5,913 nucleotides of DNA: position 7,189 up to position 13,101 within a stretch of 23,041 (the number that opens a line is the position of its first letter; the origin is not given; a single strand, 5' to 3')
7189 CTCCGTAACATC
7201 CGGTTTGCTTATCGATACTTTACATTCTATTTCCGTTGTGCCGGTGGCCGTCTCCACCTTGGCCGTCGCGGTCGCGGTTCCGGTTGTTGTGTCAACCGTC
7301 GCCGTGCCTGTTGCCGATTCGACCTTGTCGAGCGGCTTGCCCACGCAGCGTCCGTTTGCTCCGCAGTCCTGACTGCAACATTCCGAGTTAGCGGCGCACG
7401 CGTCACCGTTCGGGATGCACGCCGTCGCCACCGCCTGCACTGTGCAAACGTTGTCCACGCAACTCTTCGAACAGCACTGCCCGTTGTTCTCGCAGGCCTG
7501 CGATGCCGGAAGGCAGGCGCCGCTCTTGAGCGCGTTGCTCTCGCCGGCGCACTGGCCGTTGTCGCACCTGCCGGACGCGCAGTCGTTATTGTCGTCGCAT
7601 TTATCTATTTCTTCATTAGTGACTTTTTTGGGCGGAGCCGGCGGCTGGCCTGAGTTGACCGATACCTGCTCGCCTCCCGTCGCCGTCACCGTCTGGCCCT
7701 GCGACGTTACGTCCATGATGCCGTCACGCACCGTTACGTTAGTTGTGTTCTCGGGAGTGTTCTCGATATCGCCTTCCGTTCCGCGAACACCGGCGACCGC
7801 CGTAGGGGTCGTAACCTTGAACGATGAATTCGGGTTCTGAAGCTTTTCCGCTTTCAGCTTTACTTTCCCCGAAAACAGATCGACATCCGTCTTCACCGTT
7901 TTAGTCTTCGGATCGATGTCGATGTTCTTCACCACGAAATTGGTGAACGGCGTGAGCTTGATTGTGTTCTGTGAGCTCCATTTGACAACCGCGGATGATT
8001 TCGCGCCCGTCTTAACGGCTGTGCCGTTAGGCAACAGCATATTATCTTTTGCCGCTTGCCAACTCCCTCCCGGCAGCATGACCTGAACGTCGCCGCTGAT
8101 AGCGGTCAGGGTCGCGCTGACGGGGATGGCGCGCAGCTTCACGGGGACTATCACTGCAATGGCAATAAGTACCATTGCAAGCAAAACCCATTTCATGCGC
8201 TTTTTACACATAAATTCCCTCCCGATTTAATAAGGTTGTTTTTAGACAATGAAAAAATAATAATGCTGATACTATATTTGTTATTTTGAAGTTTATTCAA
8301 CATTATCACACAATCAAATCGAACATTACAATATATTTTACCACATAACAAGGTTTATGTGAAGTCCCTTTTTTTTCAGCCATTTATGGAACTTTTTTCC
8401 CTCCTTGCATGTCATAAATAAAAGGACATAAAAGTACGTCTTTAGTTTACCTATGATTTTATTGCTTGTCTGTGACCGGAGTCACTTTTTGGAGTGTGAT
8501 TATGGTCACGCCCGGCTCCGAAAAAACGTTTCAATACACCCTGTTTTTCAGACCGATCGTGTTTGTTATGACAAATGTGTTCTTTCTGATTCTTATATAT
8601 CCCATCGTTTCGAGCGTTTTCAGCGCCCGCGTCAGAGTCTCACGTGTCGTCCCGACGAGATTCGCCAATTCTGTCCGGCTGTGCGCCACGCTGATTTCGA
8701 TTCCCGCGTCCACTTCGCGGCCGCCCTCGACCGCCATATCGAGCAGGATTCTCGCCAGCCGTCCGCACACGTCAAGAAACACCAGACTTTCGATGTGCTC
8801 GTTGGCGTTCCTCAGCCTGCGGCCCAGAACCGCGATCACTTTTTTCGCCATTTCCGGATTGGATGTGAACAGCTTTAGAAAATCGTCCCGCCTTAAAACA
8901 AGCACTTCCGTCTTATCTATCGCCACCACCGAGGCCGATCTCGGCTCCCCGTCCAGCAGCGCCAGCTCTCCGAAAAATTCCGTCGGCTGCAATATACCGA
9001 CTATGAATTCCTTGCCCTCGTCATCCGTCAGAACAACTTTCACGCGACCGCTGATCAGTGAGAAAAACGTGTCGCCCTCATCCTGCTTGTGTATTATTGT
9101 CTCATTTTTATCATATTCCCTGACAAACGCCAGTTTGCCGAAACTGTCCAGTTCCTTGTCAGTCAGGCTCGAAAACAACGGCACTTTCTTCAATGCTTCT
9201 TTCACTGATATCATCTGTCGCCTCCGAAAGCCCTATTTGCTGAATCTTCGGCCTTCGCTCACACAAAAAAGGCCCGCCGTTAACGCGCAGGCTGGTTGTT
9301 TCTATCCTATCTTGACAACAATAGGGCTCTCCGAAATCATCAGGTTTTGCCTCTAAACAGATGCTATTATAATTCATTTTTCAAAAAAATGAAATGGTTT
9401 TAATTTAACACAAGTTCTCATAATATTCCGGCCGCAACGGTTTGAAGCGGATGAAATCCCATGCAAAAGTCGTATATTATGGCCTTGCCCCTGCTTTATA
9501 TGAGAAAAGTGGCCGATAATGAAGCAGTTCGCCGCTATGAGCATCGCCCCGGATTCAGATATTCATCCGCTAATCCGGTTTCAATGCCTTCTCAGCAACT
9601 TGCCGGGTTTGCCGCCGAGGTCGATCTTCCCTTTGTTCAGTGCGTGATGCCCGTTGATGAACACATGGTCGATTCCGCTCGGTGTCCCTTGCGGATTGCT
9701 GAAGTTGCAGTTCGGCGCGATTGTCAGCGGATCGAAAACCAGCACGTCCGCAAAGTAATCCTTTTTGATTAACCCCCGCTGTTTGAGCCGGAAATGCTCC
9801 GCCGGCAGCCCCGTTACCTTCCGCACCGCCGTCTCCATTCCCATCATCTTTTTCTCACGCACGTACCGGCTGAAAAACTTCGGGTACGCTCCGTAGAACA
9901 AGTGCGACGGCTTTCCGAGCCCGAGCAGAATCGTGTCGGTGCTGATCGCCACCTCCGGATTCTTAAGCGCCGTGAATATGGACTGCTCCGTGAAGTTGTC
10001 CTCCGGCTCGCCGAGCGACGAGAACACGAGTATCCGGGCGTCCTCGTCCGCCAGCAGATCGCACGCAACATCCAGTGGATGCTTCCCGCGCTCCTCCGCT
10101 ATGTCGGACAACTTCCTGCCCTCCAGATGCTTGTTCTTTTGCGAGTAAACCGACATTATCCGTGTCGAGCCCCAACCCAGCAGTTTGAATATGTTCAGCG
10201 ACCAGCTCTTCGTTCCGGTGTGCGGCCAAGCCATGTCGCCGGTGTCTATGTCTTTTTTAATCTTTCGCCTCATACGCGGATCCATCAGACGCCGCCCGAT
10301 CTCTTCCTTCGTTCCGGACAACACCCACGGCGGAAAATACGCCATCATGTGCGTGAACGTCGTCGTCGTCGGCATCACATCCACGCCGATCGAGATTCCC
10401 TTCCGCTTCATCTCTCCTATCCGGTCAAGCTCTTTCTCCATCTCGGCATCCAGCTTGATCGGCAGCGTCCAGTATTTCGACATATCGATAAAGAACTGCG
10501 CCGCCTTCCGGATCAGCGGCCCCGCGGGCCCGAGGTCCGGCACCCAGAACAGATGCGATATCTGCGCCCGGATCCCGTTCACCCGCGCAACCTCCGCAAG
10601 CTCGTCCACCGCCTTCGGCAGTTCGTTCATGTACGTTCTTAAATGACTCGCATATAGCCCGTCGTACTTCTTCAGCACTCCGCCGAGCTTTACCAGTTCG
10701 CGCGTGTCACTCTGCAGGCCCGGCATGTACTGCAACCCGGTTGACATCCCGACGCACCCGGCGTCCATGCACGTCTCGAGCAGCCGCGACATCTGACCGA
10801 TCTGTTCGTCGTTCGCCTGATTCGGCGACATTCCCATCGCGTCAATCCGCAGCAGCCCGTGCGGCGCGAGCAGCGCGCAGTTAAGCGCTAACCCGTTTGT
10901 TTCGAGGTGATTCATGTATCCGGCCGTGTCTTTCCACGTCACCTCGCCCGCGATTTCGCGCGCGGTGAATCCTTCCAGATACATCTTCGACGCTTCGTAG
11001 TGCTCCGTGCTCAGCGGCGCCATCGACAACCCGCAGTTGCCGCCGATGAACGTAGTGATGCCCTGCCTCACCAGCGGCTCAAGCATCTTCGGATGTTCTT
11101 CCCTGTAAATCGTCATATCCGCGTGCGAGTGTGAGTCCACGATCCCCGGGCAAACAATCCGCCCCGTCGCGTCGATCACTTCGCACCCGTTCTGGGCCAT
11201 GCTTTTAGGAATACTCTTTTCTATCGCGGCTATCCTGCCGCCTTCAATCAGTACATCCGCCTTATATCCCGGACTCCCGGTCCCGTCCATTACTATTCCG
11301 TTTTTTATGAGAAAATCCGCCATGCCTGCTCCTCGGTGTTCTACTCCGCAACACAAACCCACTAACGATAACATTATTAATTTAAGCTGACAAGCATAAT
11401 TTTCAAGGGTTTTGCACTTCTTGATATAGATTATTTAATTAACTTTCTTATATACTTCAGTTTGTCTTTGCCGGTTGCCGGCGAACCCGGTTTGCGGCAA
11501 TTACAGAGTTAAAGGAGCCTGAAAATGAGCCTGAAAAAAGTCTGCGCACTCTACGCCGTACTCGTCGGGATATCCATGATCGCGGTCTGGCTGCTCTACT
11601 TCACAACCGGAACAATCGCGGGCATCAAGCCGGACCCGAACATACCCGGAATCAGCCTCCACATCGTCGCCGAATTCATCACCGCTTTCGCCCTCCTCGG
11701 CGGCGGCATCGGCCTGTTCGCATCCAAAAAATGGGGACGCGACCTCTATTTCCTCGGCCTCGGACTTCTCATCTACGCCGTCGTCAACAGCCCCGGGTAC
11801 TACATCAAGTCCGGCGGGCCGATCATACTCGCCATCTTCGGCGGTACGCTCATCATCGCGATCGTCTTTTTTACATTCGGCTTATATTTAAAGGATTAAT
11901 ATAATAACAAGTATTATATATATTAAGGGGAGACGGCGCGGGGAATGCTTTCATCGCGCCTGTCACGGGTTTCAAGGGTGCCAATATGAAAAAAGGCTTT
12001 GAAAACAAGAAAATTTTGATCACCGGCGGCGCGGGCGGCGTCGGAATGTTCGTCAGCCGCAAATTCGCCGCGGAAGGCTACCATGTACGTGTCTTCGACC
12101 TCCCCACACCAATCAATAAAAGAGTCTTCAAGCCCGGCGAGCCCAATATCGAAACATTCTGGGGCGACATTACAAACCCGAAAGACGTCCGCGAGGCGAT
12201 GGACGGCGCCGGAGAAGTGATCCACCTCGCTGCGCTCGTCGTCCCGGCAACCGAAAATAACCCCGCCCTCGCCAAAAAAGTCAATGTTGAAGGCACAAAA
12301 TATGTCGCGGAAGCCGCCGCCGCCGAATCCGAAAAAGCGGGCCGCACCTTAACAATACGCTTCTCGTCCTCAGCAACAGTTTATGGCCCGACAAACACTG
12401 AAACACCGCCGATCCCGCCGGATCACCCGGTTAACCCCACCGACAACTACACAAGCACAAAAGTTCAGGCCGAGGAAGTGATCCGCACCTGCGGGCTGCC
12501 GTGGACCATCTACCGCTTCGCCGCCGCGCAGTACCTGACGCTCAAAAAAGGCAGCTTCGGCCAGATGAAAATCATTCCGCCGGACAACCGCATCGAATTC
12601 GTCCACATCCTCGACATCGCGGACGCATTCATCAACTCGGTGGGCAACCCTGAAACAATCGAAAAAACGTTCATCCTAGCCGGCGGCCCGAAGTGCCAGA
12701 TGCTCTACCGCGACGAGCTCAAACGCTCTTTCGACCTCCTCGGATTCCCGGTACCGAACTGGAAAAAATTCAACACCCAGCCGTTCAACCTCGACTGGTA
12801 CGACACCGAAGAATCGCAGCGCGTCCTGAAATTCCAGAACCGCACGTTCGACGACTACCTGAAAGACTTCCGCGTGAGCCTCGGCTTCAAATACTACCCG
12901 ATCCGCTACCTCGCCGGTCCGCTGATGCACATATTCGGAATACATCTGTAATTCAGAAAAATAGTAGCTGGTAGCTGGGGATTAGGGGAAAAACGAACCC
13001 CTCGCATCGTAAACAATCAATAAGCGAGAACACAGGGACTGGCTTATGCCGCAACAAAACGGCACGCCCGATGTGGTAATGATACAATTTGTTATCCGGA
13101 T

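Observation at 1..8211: Giant (>2,700 aa, incomplete) secreted cysteine-rich modular protein missed by the ORF track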

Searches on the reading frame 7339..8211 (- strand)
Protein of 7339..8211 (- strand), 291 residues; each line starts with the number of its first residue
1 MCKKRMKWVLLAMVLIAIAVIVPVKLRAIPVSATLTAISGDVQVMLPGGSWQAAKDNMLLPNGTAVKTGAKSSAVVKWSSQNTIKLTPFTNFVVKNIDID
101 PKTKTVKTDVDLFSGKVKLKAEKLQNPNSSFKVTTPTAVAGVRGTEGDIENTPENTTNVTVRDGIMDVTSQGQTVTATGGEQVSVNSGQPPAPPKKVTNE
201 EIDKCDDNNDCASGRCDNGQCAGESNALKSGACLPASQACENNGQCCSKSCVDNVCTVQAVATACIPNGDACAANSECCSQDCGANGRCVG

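Call 22: find_related_loci(query=A1, collection=genome_contigs, flank=10000)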
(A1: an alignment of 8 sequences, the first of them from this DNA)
Query A1 (291 aa) in genome_contigs; peptide patterns used: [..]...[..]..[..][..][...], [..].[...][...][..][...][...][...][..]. (x = any residue, [..] = any of these).
245 stretches matched a pattern; 18 encode a relative of the query (tblastn E <= 1e-3); 18 distinct loci.
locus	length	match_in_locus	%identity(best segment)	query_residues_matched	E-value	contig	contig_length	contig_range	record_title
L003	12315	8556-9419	64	1-289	2e-115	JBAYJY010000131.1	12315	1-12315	MAG: bacterium isolate SO_2016_GW1_67 scaffold09100_OW334_2016, whole genome shotgun sequence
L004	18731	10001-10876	53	3-290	2e-105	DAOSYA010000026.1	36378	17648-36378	MAG TPA_asm: bacterium isolate AMR_MDS_2097 NODE_755_length_36378_cov_9.209316, whole genome shotgun sequence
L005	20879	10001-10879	57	1-290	4e-103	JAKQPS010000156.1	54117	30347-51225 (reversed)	MAG: bacterium isolate USMO_maxbin.112 k141_343615, whole genome shotgun sequence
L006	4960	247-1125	57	1-290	6e-104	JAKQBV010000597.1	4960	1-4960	MAG: bacterium isolate USCA_metabat.19_sub k141_234361, whole genome shotgun sequence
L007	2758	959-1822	55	1-289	1e-106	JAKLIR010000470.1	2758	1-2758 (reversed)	MAG: bacterium isolate RA.bin91 RA.bin91_470, whole genome shotgun sequence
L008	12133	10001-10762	57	4-256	5e-96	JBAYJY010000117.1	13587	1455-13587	MAG: bacterium isolate SO_2016_GW1_67 scaffold07941_OW334_2016, whole genome shotgun sequence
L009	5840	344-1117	57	1-258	6e-91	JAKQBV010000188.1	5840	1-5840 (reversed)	MAG: bacterium isolate USCA_metabat.19_sub k141_528792, whole genome shotgun sequence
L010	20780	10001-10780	55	1-260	2e-90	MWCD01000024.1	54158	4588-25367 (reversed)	MAG: bacterium ADurb.Bin236 isolate ADurb.Bin236 BWY28_contig000024, whole genome shotgun sequence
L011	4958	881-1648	55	1-256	5e-89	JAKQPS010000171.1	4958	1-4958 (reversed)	MAG: bacterium isolate USMO_maxbin.112 k141_1257005, whole genome shotgun sequence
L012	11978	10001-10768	56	1-256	9e-86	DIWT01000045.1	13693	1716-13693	MAG TPA_asm: bacterium UBP15_UBA6099 isolate UBA6099 UBA6099_contig_13040, whole genome shotgun sequence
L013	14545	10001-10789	52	29-290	2e-85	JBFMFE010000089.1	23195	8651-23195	MAG: bacterium isolate MAG263 MAG263_89, whole genome shotgun sequence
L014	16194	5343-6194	52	7-289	9e-83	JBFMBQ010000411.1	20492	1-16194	MAG: bacterium isolate MAG168 MAG168_411, whole genome shotgun sequence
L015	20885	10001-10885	53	1-289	3e-97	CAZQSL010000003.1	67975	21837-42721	MAG TPA_asm: uncultured bacterium isolate binchicken_co117_2 genome assembly, contig: NODE_760_length_67975_cov_9.594729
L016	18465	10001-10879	56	1-290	2e-103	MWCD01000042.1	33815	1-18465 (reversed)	MAG: bacterium ADurb.Bin236 isolate ADurb.Bin236 BWY28_contig000042, whole genome shotgun sequence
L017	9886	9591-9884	58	34-131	5e-36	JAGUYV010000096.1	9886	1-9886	MAG: bacterium isolate DeMMO6_30 c_000000099827, whole genome shotgun sequence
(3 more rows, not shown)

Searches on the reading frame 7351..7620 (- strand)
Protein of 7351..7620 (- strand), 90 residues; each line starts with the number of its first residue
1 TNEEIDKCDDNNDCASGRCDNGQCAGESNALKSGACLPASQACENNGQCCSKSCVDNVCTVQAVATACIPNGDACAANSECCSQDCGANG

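Call 27: search_protein_families(library=pfam, proteins=[window:7351-7620:-], max_evalue=10)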
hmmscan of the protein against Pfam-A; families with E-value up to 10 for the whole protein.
window:7351-7620:- (90 aa): 7 families
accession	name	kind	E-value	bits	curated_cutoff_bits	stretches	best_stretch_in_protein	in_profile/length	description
PF08099.16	Toxin_27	-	1.3e-05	25.6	25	2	34-54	1-21/33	Scorpion calcine family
PF06357.16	Omega-toxin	-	3.4e-05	24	22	2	67-86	3-22/37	Omega-atracotoxin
PF11703.13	UPF0506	-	0.00019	22.1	23.2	3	31-60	27-59/59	UPF0506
PF17557.7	Conotoxin_I2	-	0.00023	21.7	27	2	36-60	1-25/38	I2-superfamily conotoxins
PF02950.22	Conotoxin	-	0.0051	18.2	25.1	2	31-60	45-75/75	Conotoxin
PF04706.18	Dickkopf_N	-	0.17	12.7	25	3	35-60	25-51/51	Dickkopf N-terminal cysteine-rich region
PF15083.11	Colipase-like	-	9.6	6.9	27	0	40-86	15-71/89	Colipase-like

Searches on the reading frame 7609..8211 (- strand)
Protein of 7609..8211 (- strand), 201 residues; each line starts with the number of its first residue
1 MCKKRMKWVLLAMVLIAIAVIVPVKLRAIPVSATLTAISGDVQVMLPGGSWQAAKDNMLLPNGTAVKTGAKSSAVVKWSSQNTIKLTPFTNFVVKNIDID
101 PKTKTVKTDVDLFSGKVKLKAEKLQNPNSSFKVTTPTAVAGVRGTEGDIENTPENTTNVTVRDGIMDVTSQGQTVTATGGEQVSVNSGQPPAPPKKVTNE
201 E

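Call 63: find_homologous_proteins(query=window:7609-8211:-, max_evalue=0.000001)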
Query seq(201 aa) (201 aa): 25 proteins with E <= 0.000001 among 301 candidates.
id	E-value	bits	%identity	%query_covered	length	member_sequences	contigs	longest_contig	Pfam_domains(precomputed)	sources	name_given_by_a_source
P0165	5.5e-62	227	57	96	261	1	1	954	PF04773.19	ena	-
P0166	4.2e-56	208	56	90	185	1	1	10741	PF04773.19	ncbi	ncbi:MAG: FecR family protein, partial [bacterium]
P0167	2.2e-19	88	38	88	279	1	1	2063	PF04773.19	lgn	-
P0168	4.0e-19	87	37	88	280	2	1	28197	PF04773.19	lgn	-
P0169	4.8e-19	87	38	88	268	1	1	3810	PF04773.19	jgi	jgi:hypothetical protein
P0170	5.4e-19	87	36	97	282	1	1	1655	PF04773.19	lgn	-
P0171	7.7e-19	86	38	79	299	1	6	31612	PF04773.19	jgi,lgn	jgi:hypothetical protein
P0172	4.6e-18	84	36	62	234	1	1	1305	PF04773.19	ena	-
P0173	8.8e-17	80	35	92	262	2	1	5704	PF04773.19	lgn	-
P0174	8.2e-16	77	33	84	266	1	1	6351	PF04773.19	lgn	-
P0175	1.3e-15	76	33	92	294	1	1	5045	PF04773.19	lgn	-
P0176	8.0e-15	73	42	80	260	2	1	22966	PF04773.19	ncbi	-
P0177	1.8e-14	72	35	83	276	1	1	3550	PF04773.19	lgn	-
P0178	1.8e-14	72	38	76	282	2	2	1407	PF04773.19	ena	-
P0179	5.5e-12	64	38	59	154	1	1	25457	PF04773.19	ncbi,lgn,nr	ncbi:MAG: FecR domain-containing protein [Candidatus Omnitrophica bacterium]|nr:FecR domain-containi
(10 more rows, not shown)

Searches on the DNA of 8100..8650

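Call 99: search_rna_families(source=window, start=8100, end=8650, threshold=evalue, max_evalue=1)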
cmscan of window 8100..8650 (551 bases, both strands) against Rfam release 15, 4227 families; matches with E-value up to 1: 0.
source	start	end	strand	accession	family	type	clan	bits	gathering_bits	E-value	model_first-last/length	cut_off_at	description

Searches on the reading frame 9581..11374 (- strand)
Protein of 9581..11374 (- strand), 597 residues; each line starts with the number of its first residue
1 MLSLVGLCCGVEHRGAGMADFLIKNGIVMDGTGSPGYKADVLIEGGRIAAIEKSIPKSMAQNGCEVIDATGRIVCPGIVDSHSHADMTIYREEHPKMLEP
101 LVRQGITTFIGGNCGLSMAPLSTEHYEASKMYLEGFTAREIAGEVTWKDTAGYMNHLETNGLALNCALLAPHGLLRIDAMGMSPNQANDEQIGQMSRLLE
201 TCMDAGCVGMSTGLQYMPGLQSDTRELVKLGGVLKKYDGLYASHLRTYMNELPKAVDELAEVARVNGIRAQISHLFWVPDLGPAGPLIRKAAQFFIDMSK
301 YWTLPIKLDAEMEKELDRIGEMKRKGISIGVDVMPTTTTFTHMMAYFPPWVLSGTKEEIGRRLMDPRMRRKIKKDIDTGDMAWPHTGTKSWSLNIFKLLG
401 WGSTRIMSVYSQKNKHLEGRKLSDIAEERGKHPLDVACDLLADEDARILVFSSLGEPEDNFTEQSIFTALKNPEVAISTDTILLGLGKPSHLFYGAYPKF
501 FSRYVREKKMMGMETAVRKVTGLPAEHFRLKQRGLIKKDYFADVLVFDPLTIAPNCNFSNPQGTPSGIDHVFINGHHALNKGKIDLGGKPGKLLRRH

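Call 37: search_protein_families(library=pfam, proteins=[window:9581-11374:-], max_evalue=0.001)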
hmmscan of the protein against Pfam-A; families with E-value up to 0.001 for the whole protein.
window:9581-11374:- (597 aa): 2 families
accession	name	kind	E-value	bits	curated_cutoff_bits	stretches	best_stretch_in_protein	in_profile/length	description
PF07969.17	Amidohydro_3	-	3.9e-15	56.7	29.7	2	65-212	1-139/472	Amidohydrolase family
PF01979.26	Amidohydro_1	-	2.1e-09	37.5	25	0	504-575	275-342/345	Amidohydrolase family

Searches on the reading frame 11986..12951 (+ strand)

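Call 37: search_protein_families(library=pfam, proteins=[window:11986-12951:+], max_evalue=0.001)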
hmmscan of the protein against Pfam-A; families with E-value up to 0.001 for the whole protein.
window:11986-12951:+ (321 aa): 9 families
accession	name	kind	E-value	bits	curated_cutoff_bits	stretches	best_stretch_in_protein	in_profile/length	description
PF01370.27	Epimerase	-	1.1e-20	74.6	20.9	1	10-169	1-156/240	NAD dependent epimerase/dehydratase family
PF16363.11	GDP_Man_Dehyd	-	3e-16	60.2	27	1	11-168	1-166/332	GDP-mannose 4,6 dehydratase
PF01073.25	3Beta_HSD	-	9.8e-15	54.8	22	1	11-167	1-158/280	3-beta hydroxysteroid dehydrogenase/isomerase family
PF04321.23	RmlD_sub_bind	-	2.3e-14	53.6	27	1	9-179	2-149/287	RmlD substrate binding domain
PF13460.12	NAD_binding_10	-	1.5e-10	41.7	27.2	1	14-180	1-145/184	NAD(P)H-binding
PF02719.21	Polysacc_synt_2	-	4e-09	36.5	20.2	1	10-114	1-118/293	Polysaccharide biosynthesis protein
PF07993.18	NAD_binding_4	-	1.8e-08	34.3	20.1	1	64-178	72-204/258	Male sterility protein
PF05368.20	NmrA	-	3.6e-08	33.8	27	1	7-227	2-211/298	NmrA-like family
PF00106.31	adh_short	-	5.8e-06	26.4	26.6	1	8-98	1-95/195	short chain dehydrogenase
